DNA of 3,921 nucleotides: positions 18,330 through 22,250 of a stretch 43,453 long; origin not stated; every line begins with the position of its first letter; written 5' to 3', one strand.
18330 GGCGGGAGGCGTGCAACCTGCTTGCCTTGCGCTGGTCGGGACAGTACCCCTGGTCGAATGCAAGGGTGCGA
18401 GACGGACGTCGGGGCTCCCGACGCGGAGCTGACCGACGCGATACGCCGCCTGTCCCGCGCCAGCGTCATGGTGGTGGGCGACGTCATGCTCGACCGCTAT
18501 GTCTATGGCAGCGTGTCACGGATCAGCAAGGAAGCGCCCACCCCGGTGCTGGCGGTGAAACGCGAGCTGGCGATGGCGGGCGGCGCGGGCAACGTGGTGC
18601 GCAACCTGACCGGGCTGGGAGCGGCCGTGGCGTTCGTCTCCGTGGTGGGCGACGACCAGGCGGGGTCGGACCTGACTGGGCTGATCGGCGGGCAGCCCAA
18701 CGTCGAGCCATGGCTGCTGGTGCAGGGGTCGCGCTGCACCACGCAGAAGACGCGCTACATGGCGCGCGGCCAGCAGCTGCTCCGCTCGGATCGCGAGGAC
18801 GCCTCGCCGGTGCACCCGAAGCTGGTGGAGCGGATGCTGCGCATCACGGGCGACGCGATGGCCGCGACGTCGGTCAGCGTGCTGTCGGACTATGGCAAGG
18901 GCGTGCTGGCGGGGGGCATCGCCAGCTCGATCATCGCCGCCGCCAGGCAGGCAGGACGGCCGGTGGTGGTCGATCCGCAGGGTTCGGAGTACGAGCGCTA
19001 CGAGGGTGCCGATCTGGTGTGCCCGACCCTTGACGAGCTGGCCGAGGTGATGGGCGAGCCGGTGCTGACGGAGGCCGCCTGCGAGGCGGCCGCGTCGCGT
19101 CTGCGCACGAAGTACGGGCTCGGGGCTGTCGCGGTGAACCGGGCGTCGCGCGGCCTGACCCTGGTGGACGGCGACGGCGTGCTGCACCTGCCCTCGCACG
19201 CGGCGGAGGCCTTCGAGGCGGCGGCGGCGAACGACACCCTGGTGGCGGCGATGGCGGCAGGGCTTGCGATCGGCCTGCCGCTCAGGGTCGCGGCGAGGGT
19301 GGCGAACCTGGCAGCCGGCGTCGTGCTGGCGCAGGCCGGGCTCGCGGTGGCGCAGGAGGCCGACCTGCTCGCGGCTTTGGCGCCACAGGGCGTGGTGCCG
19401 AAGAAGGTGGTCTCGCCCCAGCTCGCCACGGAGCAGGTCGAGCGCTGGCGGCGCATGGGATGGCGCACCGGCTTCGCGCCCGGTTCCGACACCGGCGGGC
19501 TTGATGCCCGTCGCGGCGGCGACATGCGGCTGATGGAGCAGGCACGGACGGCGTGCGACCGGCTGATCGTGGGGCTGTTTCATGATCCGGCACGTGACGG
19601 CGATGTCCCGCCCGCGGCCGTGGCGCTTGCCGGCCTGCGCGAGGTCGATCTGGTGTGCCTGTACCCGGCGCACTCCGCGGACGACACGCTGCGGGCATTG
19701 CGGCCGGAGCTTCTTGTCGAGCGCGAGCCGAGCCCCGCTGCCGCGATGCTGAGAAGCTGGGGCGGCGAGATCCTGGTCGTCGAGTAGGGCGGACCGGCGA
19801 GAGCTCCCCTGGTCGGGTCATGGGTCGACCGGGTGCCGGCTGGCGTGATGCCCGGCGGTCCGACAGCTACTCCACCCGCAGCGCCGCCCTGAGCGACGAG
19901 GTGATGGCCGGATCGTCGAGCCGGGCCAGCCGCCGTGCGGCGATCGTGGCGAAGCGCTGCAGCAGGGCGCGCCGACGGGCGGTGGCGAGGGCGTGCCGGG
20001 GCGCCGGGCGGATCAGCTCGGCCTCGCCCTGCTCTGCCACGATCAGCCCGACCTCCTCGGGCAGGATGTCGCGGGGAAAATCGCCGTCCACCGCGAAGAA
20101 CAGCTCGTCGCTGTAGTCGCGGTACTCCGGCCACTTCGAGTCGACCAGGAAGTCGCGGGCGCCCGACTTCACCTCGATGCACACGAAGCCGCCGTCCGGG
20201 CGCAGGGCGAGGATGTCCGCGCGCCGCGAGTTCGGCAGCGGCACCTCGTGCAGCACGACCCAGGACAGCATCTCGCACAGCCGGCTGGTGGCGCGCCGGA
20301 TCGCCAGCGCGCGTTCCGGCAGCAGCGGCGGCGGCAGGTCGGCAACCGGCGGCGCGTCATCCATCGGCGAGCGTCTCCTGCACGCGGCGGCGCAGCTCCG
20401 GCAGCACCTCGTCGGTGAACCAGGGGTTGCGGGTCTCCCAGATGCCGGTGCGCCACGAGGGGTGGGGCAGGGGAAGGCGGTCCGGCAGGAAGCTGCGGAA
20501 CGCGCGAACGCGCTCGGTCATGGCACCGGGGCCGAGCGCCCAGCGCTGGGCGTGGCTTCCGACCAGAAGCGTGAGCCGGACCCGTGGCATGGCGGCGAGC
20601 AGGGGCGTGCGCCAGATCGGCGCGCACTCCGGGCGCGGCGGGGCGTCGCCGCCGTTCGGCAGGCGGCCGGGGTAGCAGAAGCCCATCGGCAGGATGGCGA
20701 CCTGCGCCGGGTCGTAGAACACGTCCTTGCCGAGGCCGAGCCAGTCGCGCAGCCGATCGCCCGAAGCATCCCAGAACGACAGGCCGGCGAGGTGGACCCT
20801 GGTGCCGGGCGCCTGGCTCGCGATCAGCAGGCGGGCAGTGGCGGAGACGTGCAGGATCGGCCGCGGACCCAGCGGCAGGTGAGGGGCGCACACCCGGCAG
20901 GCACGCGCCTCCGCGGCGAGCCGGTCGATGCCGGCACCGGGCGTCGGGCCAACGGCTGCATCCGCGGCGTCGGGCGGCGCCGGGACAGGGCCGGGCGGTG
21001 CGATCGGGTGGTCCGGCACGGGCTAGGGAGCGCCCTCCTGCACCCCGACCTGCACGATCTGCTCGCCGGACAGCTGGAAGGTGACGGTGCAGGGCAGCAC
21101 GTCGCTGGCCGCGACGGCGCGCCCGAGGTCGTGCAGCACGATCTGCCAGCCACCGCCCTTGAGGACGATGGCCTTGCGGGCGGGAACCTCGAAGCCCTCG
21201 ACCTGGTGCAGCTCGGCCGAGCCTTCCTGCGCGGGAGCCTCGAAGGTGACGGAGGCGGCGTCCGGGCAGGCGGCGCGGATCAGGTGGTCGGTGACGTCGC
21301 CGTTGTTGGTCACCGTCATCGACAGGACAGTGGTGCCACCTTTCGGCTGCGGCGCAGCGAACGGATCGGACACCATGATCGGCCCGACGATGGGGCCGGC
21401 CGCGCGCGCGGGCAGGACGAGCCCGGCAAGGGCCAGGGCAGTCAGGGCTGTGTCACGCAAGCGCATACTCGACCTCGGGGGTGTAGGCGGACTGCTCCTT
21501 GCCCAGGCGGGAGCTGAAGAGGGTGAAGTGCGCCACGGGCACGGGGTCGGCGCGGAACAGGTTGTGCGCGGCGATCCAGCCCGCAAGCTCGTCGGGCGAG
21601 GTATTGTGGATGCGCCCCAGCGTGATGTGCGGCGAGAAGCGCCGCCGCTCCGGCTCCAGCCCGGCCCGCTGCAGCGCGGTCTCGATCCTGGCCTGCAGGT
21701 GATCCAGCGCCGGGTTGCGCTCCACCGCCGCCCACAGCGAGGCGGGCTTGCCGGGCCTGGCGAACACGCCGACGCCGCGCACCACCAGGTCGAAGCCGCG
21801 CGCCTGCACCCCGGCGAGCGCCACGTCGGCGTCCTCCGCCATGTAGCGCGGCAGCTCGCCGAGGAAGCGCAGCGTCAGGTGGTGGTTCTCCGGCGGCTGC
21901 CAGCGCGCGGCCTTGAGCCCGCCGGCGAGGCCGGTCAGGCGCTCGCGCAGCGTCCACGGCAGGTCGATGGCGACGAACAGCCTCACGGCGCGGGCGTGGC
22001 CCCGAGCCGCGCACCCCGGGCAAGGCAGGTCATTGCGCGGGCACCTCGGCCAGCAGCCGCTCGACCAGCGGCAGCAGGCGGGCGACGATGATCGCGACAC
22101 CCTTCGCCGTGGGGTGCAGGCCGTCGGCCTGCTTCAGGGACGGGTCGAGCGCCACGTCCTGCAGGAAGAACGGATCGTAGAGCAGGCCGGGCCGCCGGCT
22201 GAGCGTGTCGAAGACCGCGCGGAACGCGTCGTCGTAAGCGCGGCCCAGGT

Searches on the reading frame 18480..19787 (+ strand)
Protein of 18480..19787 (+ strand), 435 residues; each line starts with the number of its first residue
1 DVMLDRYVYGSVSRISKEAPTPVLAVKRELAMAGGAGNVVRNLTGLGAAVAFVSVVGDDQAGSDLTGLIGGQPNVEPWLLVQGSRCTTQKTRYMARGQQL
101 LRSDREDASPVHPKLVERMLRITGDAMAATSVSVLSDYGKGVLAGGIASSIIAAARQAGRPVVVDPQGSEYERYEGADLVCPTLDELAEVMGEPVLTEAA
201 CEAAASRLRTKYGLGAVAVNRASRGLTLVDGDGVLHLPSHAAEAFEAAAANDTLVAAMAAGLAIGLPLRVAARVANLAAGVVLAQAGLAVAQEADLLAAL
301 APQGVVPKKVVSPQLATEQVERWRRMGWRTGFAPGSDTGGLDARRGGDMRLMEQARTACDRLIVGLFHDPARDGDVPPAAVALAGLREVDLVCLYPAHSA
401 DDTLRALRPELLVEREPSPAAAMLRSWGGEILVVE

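Call 70: search_protein_families(library=ncbifam, proteins=[window:18480-19787:+], max_evalue=0.001)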
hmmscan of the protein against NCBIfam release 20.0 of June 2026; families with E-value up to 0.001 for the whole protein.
window:18480-19787:+ (435 aa): 9 families
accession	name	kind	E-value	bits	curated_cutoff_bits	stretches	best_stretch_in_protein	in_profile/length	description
TIGR02198.1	rfaE_dom_I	equivalog_domain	8.8e-84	281.3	345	1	1-300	15-314/315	D-glycero-beta-D-manno-heptose-7-phosphate kinase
NF008454.0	PRK11316.1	equivalog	2.2e-74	250.8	521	1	1-414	18-431/475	bifunctional D-glycero-beta-D-manno-heptose-7-phosphate kinase/D-glycero-beta-D-manno-heptose 1-phosphate adenylyltransferase HldE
TIGR03168.1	1-PFK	subfamily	2.4e-14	53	216.4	1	22-297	23-296/305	hexose kinase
TIGR02152.1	D_ribokin_bact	equivalog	2.1e-12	47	299.65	1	150-287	145-285/298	ribokinase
TIGR03828.1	pfkB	equivalog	4.5e-12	45.6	292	1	26-298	27-297/305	1-phosphofructokinase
NF008353.0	PRK11142.1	equivalog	1.8e-06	27.7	341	1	154-287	153-288/307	ribokinase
NF041320.1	pfkB_Halo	equivalog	3.6e-06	26.6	400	1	143-296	136-290/302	1-phosphofructokinase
TIGR02199.1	rfaE_dom_II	equivalog_domain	6.6e-06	26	181.5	1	339-434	18-127/144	D-glycero-beta-D-manno-heptose 1-phosphate adenylyltransferase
TIGR04382.1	myo_inos_iolC_N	equivalog_domain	0.00025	20.4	300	0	177-289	189-296/309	5-dehydro-2-deoxygluconokinase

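Call 81: find_related_loci(query=window:18480-19784:+, collection=metagenome_contigs, flank=6000)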
Query window:18480-19784:+ (435 aa) in metagenome_contigs; peptide patterns used: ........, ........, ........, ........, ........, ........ (x = any residue, [..] = any of these).
600 stretches matched a pattern (row limit reached: there are more); 402 encode a relative of the query (tblastn E <= 1e-3); the best 80 are kept; 80 distinct loci.
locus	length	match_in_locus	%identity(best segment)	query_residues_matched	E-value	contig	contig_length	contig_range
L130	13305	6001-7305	93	1-435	0e+0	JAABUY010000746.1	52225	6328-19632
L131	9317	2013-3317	93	1-435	0e+0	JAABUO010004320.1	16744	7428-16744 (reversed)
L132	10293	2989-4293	93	1-435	0e+0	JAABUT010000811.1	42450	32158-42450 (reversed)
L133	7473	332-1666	57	1-435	3e-146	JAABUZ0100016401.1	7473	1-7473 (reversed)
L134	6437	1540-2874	56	1-435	3e-145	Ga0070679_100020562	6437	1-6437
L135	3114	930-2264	55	1-435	3e-151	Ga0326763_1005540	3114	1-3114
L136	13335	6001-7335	58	1-435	3e-144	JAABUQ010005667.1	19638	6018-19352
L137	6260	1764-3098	56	1-435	2e-144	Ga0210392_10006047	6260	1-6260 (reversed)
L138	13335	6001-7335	58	1-435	3e-143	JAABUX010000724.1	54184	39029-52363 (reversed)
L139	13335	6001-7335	58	1-435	2e-143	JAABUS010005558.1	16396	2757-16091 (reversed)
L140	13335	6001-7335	58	1-435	4e-143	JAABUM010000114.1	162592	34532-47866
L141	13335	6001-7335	58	1-435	1e-142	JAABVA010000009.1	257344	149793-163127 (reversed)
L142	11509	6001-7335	58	1-435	3e-142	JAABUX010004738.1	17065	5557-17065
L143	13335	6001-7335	58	1-435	5e-141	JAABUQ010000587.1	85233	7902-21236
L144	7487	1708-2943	56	1-417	7e-141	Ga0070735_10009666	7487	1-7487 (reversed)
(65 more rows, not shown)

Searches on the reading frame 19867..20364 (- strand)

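Call 70: search_protein_families(library=ncbifam, proteins=[window:19867-20364:-], max_evalue=0.001)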
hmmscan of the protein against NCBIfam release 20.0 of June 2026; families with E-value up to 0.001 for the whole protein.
window:19867-20364:- (165 aa): 0 families

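Call 90: search_protein_families(library=pfam, proteins=[window:19867-20364:-], max_evalue=0.00001)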
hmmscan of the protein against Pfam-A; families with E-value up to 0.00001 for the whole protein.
window:19867-20364:- (165 aa): 1 family
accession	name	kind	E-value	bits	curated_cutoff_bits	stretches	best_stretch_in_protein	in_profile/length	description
PF06319.18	MmcB-like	-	3.3e-52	176.6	22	1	15-152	10-147/148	DNA repair protein MmcB-like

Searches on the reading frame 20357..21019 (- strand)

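Call 90: search_protein_families(library=pfam, proteins=[window:20357-21019:-], max_evalue=0.00001)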
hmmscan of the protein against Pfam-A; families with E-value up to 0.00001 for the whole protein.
window:20357-21019:- (220 aa): 1 family
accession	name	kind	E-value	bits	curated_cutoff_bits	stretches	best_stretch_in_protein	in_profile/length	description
PF03167.25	UDG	-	1.7e-18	67.5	24.3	1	59-210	5-141/141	Uracil DNA glycosylase superfamily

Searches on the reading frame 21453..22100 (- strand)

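Call 90: search_protein_families(library=pfam, proteins=[window:21453-22100:-], max_evalue=0.00001)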
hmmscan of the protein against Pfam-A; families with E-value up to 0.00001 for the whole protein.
window:21453-22100:- (215 aa): 2 families
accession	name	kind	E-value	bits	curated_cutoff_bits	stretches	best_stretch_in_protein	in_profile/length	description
PF02834.22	LigT_PEase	-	1.7e-25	89.5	23.3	2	46-122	2-86/87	LigT like Phosphoesterase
PF13563.12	2_5_RNA_ligase2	-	2.4e-11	44.4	27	1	74-194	27-145/152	2'-5' RNA ligase superfamily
